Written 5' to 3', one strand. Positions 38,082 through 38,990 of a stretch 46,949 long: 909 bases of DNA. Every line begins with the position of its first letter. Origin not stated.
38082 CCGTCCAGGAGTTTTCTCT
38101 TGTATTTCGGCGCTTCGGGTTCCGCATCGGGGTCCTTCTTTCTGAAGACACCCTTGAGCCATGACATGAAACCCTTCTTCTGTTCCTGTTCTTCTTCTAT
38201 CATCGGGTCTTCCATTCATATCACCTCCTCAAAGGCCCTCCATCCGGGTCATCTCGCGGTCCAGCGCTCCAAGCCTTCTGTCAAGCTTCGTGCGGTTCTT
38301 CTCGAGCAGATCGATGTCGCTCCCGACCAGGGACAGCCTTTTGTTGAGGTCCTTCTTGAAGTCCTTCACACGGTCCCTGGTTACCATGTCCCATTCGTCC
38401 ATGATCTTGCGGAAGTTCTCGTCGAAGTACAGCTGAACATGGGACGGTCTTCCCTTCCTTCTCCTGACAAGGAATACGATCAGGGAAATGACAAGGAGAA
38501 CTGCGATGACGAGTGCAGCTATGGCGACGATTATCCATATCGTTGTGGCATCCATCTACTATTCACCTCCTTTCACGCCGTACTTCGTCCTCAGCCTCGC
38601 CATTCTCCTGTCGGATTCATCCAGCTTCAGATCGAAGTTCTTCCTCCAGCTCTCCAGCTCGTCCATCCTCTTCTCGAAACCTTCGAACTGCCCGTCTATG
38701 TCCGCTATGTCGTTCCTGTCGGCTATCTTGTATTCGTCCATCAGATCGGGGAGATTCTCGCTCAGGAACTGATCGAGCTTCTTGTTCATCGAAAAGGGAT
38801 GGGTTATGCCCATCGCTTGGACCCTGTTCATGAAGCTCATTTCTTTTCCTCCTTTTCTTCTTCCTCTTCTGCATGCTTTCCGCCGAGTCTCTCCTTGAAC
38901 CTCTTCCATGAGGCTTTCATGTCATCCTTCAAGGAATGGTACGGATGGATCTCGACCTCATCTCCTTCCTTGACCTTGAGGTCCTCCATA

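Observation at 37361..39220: Compact five-gene operon: CDC48-N-like protein, coiled-coil, TM-coiled-coil, coiled-coil paralog, PRC-barrel protein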

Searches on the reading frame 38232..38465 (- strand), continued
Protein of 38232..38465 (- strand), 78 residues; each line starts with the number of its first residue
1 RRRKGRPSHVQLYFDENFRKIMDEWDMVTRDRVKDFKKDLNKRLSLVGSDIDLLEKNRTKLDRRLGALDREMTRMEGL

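Call 76: find_encoding_contigs(protein=P0155, flank=5000, max_places=3)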
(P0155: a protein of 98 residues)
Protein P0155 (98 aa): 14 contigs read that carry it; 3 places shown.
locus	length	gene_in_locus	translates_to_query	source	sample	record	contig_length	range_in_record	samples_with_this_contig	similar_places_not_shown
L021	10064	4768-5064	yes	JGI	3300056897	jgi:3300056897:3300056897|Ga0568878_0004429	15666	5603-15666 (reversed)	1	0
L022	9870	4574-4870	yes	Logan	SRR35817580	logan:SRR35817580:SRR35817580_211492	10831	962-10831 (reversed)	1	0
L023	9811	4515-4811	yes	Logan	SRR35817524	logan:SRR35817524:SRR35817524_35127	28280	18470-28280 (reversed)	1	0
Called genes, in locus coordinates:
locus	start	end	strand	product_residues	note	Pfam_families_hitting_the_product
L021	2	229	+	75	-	?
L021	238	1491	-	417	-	PF02447:GntP_permease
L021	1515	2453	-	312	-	PF01555:N6_N4_Mtase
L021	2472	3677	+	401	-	PF00291:PALP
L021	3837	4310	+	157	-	-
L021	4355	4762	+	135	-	-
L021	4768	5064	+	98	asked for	-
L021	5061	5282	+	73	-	-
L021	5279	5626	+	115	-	-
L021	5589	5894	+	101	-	PF14445:Prok-RING_2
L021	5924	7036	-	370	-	PF04055:Radical_SAM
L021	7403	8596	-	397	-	PF04055:Radical_SAM, PF13186:SPASM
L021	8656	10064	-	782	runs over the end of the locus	PF00884:Sulfatase, PF16347:SGSH_C (weak)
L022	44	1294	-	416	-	PF02447:GntP_permease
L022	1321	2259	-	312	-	PF01555:N6_N4_Mtase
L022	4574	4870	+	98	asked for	-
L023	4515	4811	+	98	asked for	-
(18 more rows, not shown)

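Call 77: find_encoding_contigs(protein=P0109, flank=5000, max_places=2)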
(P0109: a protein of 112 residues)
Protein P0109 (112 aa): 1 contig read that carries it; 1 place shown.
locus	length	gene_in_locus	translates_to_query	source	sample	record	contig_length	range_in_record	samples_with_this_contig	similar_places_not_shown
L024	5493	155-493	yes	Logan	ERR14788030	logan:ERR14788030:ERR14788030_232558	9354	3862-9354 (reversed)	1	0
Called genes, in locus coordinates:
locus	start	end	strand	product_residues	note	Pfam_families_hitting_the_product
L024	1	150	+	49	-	?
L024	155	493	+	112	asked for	-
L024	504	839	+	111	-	-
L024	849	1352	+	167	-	PF05239:PRC (weak)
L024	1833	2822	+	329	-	PF08448:PAS_4 (weak), PF12860:PAS_7 (faint), PF13188:PAS_8 (faint), PF13426:PAS_9 (faint), PF24820:Diguanyl_cycl_sensor (faint), PF00989:PAS, PF08448:PAS_4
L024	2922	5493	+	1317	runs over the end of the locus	PF01839:FG-GAP (faint), PF13570:Beta-prop_ACSF4, PF13360:PQQ_2 (weak), PF13517:FG-GAP_3 (weak), PF25292:Beta-prop_CGLA (weak), PF23619:Ig_VWA7 (faint), PF10633:NPCBM_assoc (faint), PF07705:CARDB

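Call 93: search_protein_families(library=pfam, proteins=[L015:3658-4614:+, L021:3837-4310:+, L019:192-965:+, L019:994-1479:+, L019:1496-2059:+, L018:4749-5096:+, L018:5106-5615:+, L021:5589-5894:+, L018:3972-4385:+], max_evalue=0.01)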
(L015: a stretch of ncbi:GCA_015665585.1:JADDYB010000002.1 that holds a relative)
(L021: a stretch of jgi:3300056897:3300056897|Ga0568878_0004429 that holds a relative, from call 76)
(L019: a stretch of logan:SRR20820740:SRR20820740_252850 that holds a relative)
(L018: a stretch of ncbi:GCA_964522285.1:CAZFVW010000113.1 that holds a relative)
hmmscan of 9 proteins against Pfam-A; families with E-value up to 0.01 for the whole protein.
L015:3658-4614:+ (318 aa): 3 families
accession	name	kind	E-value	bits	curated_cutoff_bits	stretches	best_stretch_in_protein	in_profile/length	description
PF02080.26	TrkA_C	-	7.4e-13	48.6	27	1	256-316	8-70/71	TrkA-C domain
PF01442.23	Apolipoprotein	-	5.6e-09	36.4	90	1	91-231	40-181/190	Apolipoprotein A1/A4/E domain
PF02359.24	CDC48_N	-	0.0019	18.8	35.1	0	15-85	13-82/85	Cell division protein 48 (CDC48), N-terminal domain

L021:3837-4310:+ (157 aa): 2 families
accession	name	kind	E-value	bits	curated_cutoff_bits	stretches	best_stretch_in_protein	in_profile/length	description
PF02359.24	CDC48_N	-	0.0048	17.5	35.1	0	8-43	4-41/85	Cell division protein 48 (CDC48), N-terminal domain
PF20572.3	DUF6781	-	0.0053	17.1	27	1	87-140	146-199/213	Family of unknown function (DUF6781)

L019:192-965:+ (257 aa): 0 families

L019:994-1479:+ (161 aa): 1 family
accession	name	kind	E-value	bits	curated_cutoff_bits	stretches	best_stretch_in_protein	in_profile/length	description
PF10883.13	DUF2681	-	0.0046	17.7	28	1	40-112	5-75/90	Protein of unknown function (DUF2681)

L019:1496-2059:+ (187 aa): 0 families

L018:4749-5096:+ (115 aa): 0 families

L018:5106-5615:+ (169 aa): 1 family
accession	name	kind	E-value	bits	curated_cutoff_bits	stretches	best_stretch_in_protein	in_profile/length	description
PF05239.21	PRC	-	4.2e-05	23.9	21.2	0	87-157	4-72/78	PRC-barrel domain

L021:5589-5894:+ (101 aa): 3 families
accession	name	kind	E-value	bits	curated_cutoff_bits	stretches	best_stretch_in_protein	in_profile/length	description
PF14445.12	Prok-RING_2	-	9.9e-30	102.9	22.4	1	43-98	1-56/56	Prokaryotic RING finger family 2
PF08792.16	A2L_zn_ribbon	-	0.00024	21.1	22.9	0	80-90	18-28/33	A2L zinc ribbon domain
PF05458.17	Siva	-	0.006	16.7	26.2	1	34-93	95-147/173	Cd27 binding protein (Siva)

L018:3972-4385:+ (137 aa): 0 families

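Call 101: find_encoding_contigs(protein=P0211, flank=5000, max_places=2)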
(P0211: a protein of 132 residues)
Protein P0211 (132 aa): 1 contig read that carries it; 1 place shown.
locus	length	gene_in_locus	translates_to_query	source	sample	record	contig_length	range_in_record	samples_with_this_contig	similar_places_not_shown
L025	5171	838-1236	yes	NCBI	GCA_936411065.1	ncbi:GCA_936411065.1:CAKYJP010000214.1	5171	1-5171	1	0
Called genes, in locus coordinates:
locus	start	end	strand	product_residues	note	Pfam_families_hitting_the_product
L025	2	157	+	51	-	?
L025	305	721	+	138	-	-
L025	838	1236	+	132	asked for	-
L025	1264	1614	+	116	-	-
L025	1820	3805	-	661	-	PF13515:FUSC_2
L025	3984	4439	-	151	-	-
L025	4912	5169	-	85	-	?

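Call 102: find_encoding_contigs(protein=P0148, flank=5000, max_places=2)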
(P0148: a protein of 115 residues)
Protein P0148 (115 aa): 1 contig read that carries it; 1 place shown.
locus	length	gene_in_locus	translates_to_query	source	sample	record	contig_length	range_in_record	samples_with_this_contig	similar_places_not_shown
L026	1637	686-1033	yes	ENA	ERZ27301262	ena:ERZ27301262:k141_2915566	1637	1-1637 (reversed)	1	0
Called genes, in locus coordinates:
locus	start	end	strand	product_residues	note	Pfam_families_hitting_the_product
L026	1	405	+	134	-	?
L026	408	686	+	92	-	-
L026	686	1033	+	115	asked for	-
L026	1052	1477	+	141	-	-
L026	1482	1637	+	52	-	?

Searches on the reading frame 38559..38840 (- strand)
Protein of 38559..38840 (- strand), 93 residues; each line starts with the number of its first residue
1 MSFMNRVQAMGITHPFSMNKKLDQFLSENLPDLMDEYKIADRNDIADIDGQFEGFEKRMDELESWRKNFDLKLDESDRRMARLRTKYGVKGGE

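Call 3: search_protein_families(library=pfam, proteins=[window:38559-38840:-], max_evalue=1)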
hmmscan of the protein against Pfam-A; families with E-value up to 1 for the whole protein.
window:38559-38840:- (93 aa): 0 families

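Call 4: search_protein_families(library=ncbifam, proteins=[window:38559-38840:-], max_evalue=1)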
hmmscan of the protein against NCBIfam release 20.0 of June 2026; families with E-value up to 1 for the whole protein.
window:38559-38840:- (93 aa): 0 families

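Call 95: search_protein_families(library=padloc, proteins=[window:38559-38840:-], max_evalue=0.01)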
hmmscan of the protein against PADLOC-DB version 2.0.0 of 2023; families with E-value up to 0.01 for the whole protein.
window:38559-38840:- (93 aa): 0 families

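Call 96: search_protein_families(library=phrogs, proteins=[window:38559-38840:-], max_evalue=0.01)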
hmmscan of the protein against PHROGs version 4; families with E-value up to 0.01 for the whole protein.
window:38559-38840:- (93 aa): 2 families
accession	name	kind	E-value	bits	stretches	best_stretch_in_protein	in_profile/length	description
phrog_24132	-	unknown function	0.0064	17.1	1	2-50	169-216/244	-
phrog_5328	-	unknown function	0.0086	17.5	0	30-86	25-80/101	-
